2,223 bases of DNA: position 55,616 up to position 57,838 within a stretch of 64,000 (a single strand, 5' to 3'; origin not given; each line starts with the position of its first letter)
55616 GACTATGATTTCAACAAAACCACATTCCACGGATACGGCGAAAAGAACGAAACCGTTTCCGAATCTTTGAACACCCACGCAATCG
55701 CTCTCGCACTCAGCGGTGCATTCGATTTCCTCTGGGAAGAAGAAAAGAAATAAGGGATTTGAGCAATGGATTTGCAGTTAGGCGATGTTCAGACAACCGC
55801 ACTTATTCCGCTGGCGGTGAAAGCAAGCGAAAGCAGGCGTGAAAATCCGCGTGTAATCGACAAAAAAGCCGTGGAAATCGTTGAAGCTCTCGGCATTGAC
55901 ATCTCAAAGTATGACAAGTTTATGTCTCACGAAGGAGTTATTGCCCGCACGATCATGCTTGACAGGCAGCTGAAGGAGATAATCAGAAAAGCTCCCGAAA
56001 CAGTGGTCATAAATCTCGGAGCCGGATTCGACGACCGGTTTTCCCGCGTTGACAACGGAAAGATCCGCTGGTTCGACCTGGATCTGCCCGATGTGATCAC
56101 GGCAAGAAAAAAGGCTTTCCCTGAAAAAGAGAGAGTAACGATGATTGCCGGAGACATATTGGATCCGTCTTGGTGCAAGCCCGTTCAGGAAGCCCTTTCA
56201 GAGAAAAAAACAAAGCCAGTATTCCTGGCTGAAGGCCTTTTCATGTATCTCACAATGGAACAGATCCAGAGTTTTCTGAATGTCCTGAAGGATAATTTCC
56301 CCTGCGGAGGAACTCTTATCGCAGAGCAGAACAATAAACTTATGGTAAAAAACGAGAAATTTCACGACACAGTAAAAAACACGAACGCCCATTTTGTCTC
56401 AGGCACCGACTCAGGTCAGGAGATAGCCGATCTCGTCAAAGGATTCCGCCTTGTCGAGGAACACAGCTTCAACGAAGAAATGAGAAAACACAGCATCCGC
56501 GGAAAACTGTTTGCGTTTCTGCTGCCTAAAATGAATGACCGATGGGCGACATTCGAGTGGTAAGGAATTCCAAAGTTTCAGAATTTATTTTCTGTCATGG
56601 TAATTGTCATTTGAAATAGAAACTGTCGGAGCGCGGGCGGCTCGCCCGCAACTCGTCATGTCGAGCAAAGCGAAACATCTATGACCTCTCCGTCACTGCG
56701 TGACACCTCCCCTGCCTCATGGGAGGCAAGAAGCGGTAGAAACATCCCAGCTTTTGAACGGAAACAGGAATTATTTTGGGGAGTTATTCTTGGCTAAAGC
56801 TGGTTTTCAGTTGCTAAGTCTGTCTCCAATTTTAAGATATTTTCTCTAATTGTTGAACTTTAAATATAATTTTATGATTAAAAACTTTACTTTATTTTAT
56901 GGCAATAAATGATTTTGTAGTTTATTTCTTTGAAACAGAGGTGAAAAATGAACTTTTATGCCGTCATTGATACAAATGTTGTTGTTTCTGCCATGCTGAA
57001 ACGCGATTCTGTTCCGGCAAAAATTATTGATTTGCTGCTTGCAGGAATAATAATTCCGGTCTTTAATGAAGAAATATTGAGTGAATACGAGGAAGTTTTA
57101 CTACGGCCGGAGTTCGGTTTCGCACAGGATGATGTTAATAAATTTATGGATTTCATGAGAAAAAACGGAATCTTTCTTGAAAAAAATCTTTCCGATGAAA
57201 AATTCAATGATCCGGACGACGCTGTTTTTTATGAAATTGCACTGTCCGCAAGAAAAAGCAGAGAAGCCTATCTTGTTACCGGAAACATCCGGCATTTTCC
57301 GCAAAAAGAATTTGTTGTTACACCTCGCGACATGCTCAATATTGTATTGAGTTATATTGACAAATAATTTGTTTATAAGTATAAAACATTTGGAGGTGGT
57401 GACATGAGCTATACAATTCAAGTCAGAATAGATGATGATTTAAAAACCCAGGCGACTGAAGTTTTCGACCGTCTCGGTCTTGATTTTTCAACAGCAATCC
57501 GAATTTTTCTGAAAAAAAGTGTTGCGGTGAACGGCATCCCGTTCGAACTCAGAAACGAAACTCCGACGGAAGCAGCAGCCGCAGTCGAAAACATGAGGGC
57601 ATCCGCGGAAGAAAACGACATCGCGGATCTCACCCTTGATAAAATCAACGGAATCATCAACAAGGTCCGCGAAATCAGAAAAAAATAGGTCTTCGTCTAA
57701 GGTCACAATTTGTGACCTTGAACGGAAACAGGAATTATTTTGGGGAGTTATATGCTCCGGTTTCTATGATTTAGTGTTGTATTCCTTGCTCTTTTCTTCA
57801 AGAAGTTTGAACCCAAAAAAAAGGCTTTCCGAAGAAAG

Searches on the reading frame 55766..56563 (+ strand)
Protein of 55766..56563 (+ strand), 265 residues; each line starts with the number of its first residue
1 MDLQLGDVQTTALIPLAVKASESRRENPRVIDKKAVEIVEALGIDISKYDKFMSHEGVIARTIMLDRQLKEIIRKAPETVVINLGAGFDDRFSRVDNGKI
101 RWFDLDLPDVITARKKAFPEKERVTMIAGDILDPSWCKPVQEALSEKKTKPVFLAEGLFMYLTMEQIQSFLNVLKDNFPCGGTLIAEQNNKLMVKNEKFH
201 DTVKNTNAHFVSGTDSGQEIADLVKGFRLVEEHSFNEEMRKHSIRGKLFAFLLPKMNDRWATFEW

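Call 3: search_protein_families(library=pfam, proteins=[window:55766-56563:+], max_evalue=1)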
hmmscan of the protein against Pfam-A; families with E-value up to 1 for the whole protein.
window:55766-56563:+ (265 aa): 2 families
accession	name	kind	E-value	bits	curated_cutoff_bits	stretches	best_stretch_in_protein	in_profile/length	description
PF04072.20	LCM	-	1.9e-16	61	22.3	1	15-172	4-184/187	Leucine carboxyl methyltransferase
PF00891.24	Methyltransf_2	-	0.11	12.2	22.3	1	100-133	87-122/210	O-methyltransferase domain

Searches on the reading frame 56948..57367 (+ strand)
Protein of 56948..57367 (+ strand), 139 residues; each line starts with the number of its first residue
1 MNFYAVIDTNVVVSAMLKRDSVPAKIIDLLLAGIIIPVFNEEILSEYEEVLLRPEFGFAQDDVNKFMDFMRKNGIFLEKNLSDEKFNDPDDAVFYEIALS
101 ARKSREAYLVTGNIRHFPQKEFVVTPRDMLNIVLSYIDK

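Call 3: search_protein_families(library=pfam, proteins=[window:56948-57367:+], max_evalue=1)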
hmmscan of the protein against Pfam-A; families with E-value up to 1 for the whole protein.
window:56948-57367:+ (139 aa): 3 families
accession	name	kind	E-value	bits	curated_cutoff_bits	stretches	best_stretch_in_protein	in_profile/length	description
PF13470.12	PIN_3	-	3.4e-19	70.2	27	1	5-115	2-115/115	PIN domain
PF01850.27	PIN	-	0.026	15.6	23.6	1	6-53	2-47/120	PIN domain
PF10130.15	PIN_2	-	0.034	14.8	22.4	1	6-75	1-69/133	PIN domain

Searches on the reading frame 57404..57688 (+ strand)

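Call 3: search_protein_families(library=pfam, proteins=[window:57404-57688:+], max_evalue=1)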
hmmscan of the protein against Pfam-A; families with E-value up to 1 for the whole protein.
window:57404-57688:+ (94 aa): 2 families
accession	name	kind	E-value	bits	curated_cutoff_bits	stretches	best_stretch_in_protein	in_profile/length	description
PF04221.18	RelB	-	1.8e-15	57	22.4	1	4-81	3-82/82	RelB antitoxin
PF08676.16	MutL_C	-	0.12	12.5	25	1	16-70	66-116/142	MutL C terminal dimerisation domain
